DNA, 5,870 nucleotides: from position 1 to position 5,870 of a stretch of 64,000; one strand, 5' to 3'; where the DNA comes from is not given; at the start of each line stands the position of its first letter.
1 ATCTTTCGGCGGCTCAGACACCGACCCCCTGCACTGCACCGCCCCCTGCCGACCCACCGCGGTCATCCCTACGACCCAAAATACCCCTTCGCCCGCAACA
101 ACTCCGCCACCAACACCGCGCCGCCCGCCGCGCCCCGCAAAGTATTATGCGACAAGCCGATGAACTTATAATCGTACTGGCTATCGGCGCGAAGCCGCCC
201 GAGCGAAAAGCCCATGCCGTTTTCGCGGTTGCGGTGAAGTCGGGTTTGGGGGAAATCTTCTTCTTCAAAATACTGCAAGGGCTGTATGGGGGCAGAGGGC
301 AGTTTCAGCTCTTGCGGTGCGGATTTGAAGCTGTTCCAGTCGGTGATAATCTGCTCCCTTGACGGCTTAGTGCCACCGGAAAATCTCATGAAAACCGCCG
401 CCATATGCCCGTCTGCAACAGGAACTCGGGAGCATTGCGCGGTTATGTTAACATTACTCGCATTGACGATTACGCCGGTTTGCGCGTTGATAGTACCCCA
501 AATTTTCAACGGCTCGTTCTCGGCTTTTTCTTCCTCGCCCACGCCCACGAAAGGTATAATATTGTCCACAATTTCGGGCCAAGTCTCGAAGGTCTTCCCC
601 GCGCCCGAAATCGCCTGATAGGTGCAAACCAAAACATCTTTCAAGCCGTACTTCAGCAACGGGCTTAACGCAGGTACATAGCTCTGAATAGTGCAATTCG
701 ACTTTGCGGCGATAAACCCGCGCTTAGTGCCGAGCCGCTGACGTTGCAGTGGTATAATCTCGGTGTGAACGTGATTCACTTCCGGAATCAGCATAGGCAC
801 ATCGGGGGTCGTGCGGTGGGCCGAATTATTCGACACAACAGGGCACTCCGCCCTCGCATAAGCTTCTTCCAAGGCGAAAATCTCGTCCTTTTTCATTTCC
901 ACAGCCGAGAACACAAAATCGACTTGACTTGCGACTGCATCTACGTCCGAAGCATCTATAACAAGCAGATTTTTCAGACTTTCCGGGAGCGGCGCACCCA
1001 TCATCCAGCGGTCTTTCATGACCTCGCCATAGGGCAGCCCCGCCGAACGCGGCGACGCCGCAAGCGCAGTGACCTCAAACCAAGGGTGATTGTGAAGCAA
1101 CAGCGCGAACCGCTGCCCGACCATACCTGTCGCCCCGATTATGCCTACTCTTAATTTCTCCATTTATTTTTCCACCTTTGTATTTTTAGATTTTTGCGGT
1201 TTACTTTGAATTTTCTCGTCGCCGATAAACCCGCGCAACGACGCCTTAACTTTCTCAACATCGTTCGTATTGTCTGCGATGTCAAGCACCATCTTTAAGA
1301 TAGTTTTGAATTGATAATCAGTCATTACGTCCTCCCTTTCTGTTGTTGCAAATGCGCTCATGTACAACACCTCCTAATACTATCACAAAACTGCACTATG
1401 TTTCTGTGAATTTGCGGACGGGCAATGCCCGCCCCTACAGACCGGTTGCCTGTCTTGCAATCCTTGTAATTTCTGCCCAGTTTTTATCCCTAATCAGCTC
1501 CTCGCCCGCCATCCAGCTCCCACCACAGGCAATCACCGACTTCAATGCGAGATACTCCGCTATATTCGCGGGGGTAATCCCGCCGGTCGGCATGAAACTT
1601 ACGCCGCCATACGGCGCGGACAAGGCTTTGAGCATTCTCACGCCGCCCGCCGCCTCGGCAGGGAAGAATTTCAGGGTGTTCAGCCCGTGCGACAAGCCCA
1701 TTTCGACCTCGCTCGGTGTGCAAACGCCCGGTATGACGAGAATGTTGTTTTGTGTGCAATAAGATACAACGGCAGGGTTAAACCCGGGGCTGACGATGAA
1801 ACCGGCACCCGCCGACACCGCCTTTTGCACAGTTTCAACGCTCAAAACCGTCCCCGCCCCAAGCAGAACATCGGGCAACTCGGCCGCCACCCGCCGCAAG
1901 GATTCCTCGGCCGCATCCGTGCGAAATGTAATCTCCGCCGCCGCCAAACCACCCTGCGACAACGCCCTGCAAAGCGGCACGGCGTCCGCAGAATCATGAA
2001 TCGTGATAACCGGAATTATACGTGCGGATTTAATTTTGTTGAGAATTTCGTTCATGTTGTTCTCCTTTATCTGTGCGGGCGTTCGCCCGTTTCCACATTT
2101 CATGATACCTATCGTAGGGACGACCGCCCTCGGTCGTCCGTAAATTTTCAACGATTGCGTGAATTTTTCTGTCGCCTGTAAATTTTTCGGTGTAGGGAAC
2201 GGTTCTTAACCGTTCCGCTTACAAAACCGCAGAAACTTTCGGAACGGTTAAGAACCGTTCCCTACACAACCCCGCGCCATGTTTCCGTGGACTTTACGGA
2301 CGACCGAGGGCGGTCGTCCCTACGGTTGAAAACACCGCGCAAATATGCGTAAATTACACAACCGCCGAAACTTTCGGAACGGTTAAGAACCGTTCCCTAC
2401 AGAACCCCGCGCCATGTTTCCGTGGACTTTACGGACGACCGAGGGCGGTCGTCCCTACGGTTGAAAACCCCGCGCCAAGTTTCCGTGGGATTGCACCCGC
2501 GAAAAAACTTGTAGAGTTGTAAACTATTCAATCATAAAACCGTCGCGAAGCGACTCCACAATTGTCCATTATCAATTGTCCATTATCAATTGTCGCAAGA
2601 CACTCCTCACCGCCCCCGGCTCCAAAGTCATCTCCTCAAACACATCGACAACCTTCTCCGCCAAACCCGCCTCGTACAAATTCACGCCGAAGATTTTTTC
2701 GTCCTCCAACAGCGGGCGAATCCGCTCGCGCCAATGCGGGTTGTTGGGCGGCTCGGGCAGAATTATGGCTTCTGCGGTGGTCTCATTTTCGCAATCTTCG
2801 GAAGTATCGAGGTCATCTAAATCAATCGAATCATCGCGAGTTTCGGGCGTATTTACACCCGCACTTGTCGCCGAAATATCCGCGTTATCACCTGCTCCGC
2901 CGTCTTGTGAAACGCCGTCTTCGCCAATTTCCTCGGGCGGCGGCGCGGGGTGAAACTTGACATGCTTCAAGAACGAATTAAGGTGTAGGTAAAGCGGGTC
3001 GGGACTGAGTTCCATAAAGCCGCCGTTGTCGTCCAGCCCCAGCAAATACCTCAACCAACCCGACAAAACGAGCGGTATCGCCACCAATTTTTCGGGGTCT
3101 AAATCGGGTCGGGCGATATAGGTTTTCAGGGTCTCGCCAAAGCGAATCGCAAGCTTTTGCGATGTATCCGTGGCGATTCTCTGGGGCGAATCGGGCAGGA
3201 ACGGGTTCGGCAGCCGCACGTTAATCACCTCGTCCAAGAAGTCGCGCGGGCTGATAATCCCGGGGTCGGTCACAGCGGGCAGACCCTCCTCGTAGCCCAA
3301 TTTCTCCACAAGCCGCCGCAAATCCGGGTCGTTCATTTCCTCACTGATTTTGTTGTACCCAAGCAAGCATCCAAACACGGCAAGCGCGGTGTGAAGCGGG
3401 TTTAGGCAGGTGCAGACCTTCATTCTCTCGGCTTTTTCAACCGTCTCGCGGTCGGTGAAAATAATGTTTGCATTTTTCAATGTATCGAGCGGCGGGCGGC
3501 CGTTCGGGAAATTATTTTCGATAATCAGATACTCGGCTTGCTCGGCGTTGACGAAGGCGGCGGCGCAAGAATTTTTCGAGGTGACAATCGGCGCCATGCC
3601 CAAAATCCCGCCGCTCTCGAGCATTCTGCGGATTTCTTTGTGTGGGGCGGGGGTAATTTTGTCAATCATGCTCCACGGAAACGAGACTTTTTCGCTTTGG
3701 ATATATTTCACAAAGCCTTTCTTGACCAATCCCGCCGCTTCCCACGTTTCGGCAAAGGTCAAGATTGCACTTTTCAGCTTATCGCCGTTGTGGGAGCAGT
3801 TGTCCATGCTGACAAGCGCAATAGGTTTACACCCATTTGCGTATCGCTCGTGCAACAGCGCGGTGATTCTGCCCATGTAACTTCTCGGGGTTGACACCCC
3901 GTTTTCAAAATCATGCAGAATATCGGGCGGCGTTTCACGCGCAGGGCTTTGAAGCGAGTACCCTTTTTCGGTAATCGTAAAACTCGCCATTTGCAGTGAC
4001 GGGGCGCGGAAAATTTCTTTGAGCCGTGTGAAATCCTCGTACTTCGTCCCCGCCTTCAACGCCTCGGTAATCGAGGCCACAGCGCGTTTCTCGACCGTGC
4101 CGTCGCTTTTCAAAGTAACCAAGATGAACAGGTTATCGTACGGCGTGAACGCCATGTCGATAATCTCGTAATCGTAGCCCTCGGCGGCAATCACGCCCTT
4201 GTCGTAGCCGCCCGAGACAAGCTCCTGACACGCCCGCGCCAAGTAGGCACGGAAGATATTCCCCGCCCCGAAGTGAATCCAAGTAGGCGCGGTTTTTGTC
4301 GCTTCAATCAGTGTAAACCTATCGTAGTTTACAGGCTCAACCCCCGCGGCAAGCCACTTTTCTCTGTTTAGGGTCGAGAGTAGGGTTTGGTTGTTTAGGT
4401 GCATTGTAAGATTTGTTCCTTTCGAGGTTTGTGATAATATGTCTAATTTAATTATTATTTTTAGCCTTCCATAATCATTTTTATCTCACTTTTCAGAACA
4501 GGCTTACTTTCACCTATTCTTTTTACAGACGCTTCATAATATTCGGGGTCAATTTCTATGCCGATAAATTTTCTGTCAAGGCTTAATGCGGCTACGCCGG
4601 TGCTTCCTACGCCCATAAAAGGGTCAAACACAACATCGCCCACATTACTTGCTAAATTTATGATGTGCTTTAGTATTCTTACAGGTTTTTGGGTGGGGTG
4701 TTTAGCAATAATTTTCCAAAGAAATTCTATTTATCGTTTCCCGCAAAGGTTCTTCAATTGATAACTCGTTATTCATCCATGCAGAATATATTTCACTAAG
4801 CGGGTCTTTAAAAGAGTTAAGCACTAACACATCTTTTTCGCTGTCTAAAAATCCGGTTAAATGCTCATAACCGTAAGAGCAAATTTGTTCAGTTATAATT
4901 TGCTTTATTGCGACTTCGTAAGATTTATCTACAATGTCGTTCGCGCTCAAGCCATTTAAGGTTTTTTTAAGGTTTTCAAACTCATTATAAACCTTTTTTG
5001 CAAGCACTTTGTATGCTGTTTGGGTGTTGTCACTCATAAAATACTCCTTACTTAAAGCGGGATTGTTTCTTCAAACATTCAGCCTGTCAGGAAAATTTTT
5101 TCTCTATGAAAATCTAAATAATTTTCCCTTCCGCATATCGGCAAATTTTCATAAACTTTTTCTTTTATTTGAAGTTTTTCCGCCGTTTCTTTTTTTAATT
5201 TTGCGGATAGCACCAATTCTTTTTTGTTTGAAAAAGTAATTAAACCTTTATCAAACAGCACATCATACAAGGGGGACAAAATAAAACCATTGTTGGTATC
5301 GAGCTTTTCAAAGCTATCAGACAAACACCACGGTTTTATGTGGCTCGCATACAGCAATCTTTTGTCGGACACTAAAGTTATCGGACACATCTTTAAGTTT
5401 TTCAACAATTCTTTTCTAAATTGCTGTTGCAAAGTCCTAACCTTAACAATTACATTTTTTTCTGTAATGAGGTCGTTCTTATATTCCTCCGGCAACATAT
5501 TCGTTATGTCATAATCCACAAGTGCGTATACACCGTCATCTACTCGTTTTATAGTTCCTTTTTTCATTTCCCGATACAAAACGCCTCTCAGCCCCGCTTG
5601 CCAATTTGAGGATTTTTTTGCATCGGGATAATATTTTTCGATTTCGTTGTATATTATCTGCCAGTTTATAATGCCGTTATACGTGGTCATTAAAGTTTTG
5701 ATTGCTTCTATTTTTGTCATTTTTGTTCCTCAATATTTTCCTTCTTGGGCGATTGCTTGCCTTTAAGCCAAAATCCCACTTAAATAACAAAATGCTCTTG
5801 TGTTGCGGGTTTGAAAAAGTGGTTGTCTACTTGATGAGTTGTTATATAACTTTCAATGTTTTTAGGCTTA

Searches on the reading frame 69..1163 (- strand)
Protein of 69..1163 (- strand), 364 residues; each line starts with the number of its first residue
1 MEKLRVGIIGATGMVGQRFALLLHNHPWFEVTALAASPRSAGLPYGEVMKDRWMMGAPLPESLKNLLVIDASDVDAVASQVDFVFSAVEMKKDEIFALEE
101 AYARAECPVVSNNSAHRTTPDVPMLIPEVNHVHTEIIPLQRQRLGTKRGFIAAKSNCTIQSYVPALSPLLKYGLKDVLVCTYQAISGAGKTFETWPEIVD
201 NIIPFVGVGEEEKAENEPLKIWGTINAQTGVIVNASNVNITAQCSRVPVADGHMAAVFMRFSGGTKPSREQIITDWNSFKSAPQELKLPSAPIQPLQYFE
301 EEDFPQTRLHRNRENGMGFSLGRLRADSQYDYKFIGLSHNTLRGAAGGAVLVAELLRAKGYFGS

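Call 24: search_protein_families(library=pfam, proteins=[window:69-1163:-])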
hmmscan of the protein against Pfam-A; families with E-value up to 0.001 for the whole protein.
window:69-1163:- (364 aa): 2 families
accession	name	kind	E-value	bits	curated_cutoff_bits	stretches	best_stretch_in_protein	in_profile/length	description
PF01118.30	Semialdhyde_dh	-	2e-26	93.2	26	1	5-133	1-117/121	Semialdehyde dehydrogenase, NAD binding domain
PF02774.23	Semialdhyde_dhC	-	2.6e-25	90.1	26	1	166-342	1-183/184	Semialdehyde dehydrogenase, dimerisation domain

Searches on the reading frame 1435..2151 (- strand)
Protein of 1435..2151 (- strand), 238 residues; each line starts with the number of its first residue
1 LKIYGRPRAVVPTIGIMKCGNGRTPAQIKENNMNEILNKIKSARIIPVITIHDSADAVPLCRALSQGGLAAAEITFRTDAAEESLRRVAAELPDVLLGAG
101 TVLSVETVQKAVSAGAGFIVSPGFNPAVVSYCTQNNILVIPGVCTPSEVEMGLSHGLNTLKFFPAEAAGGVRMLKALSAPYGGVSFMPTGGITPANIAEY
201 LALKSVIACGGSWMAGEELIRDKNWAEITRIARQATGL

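Call 24: search_protein_families(library=pfam, proteins=[window:1435-2151:-])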
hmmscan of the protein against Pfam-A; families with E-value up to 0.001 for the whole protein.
window:1435-2151:- (238 aa): 1 family
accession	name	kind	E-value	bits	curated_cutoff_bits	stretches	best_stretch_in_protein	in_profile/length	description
PF01081.25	Aldolase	-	4.8e-72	242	27.8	1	37-231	2-196/196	KDPG and KHG aldolase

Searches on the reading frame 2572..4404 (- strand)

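Call 24: search_protein_families(library=pfam, proteins=[window:2572-4404:-])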
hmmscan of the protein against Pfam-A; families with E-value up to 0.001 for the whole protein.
window:2572-4404:- (610 aa): 2 families
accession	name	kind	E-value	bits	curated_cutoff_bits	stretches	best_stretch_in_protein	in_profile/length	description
PF01232.29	Mannitol_dh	-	7.4e-19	68.9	27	1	43-307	4-198/199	Mannitol dehydrogenase Rossmann domain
PF08125.19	Mannitol_dh_C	-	1.6e-17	64.1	30.7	1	323-471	3-144/190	Mannitol dehydrogenase C-terminal domain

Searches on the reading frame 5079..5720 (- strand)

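Call 24: search_protein_families(library=pfam, proteins=[window:5079-5720:-])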
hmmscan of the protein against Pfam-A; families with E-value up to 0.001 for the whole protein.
window:5079-5720:- (213 aa): 1 family
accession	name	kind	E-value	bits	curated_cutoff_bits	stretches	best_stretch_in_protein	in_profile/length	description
PF13391.12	HNH_2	-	2.1e-08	34.3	21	1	112-163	1-65/66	HNH endonuclease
